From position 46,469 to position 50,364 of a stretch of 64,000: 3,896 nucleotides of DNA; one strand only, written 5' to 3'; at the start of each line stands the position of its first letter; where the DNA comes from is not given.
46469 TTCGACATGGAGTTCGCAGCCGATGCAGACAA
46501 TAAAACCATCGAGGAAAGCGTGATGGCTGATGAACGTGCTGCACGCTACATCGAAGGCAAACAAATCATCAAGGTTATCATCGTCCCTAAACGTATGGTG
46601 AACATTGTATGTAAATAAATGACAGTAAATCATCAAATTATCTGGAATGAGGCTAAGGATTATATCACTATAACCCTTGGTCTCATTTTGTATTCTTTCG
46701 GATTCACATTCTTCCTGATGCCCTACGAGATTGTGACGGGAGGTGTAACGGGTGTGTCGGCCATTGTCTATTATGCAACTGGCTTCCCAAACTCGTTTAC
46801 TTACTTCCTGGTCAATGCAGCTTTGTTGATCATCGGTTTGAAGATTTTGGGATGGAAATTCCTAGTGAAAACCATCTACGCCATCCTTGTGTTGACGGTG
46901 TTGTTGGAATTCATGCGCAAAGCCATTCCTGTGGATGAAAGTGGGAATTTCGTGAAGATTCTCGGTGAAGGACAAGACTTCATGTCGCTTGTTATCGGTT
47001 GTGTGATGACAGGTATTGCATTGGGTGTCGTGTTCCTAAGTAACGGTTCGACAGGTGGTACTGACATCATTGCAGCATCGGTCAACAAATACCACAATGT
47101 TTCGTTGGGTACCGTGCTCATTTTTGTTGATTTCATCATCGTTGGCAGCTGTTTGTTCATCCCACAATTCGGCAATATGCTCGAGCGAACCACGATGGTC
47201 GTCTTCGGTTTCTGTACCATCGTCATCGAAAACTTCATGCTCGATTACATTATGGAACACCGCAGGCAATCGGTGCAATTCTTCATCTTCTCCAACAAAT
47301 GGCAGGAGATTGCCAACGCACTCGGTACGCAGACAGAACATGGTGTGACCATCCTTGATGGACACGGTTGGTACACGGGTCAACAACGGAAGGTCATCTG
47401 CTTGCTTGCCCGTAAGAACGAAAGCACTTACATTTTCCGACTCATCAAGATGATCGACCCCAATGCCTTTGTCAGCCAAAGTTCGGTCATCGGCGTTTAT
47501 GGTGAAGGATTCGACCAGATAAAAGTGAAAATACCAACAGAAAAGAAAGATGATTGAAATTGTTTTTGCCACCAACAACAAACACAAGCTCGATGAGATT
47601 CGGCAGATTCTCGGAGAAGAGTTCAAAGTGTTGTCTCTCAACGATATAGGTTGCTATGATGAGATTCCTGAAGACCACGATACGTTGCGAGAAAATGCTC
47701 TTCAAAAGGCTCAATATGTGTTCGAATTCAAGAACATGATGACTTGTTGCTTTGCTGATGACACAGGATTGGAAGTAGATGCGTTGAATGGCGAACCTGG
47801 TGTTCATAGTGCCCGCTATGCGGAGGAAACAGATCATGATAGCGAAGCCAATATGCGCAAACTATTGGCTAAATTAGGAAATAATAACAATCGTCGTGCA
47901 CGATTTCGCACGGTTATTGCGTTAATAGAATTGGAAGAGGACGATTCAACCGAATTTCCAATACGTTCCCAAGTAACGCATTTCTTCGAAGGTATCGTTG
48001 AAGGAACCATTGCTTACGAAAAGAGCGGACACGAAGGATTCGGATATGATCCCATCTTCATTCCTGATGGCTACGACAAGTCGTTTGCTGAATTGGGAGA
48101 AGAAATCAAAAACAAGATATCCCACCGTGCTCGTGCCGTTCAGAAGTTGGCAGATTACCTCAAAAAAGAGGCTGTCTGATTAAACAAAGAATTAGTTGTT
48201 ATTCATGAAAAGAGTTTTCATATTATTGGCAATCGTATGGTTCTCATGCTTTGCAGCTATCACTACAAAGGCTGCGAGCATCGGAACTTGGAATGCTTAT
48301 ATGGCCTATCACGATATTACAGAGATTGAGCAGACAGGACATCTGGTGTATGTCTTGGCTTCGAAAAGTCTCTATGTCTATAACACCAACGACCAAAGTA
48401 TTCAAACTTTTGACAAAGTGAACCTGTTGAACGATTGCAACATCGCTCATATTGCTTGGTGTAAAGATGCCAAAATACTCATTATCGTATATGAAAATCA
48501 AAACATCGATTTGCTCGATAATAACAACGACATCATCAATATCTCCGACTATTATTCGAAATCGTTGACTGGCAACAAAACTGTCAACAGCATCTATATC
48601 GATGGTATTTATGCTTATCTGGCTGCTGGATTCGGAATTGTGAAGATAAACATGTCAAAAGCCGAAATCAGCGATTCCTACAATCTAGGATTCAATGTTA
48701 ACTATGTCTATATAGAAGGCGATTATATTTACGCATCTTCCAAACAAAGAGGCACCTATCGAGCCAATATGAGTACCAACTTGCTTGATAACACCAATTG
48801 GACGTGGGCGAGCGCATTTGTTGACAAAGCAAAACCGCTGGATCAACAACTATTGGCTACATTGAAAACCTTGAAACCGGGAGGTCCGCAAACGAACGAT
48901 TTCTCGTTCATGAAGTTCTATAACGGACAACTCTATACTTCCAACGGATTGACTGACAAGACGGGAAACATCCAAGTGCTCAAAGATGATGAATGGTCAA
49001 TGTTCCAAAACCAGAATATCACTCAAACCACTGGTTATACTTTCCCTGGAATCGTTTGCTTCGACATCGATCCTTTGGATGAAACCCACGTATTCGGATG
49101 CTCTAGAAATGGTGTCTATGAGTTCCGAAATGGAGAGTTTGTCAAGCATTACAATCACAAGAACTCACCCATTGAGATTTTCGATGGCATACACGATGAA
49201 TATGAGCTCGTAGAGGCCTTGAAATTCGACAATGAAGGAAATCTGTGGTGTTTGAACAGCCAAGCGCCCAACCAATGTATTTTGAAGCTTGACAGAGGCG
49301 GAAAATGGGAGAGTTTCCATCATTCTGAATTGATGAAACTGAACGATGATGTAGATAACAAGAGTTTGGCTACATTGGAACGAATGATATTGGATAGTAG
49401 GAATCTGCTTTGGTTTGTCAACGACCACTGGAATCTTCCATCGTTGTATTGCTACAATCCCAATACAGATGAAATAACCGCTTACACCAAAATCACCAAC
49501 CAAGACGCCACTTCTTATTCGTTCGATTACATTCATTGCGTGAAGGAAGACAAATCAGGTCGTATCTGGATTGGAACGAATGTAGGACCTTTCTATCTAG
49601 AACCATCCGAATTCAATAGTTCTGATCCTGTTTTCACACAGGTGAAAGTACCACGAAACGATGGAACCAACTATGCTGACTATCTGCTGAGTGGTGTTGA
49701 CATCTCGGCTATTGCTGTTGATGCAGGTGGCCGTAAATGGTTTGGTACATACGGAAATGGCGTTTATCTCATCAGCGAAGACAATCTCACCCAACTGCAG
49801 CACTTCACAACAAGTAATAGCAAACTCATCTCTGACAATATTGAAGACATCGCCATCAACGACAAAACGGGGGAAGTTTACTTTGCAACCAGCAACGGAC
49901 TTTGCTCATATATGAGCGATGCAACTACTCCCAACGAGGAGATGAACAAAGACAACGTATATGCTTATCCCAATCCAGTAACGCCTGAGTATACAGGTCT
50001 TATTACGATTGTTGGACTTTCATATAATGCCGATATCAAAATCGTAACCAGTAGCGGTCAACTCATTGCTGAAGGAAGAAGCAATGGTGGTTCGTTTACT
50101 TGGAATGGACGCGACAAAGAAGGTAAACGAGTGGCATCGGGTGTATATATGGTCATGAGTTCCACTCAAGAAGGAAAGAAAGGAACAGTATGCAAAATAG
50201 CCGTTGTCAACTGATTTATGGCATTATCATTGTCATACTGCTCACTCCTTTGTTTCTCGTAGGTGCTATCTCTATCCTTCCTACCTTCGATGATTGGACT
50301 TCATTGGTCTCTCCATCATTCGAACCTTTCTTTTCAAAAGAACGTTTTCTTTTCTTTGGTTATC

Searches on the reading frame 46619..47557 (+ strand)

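Call 80: search_protein_families(library=pfam, proteins=[window:46619-47557:+], max_evalue=0.00001)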
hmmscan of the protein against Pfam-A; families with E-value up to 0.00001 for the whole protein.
window:46619-47557:+ (312 aa): 2 families
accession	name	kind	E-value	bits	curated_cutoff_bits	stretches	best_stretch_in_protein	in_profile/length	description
PF02588.21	YitT_membrane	-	2.7e-50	171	24.3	1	14-235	1-204/205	Uncharacterised 5xTM membrane BCR, YitT family COG1284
PF10035.14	DUF2179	-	2.5e-18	66.1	22.8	1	241-295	1-55/55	Uncharacterized protein conserved in bacteria (DUF2179)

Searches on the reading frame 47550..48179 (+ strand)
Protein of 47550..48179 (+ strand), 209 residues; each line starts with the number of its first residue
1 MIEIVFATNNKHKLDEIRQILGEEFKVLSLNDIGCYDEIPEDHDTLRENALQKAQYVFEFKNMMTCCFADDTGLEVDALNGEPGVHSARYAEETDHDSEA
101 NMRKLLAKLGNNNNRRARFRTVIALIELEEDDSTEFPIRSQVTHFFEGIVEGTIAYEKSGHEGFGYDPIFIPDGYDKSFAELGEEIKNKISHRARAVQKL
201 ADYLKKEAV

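Call 80: search_protein_families(library=pfam, proteins=[window:47550-48179:+], max_evalue=0.00001)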
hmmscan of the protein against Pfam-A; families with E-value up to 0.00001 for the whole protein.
window:47550-48179:+ (209 aa): 1 family
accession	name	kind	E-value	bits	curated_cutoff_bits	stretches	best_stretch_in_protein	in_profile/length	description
PF01725.21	Ham1p_like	-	4e-67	226.1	22.5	1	4-203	1-186/186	Ham1 family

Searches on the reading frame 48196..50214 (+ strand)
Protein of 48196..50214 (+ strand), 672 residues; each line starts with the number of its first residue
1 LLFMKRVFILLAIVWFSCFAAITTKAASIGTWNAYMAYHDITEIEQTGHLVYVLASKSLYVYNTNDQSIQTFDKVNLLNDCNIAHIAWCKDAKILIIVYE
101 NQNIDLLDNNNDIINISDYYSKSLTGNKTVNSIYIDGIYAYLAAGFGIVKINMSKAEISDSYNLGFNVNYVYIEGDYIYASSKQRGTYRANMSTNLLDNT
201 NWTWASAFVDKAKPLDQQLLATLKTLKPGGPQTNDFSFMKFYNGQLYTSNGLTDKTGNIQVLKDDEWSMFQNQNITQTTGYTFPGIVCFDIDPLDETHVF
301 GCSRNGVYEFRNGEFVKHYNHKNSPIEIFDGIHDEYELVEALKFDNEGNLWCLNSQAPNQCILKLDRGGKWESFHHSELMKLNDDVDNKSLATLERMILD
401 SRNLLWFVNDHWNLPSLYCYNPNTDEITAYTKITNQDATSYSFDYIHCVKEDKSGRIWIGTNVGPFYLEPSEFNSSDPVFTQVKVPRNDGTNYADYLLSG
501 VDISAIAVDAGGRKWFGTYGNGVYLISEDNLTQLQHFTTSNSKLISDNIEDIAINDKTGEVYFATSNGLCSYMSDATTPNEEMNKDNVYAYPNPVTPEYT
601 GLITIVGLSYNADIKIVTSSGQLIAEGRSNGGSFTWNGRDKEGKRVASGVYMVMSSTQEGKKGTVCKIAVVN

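Call 80: search_protein_families(library=pfam, proteins=[window:48196-50214:+], max_evalue=0.00001)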
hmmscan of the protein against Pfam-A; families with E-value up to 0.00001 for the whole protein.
window:48196-50214:+ (672 aa): 2 families
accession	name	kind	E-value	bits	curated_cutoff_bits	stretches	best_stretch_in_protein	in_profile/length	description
PF21544.3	PorZ_N_b_propeller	-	1.1e-56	191.8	27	1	51-203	1-154/154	TSS9, PorZ, N-terminal beta-propeller domain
PF07494.17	Reg_prop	-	1e-09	37.8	20.4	0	441-462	2-23/24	Two component regulator propeller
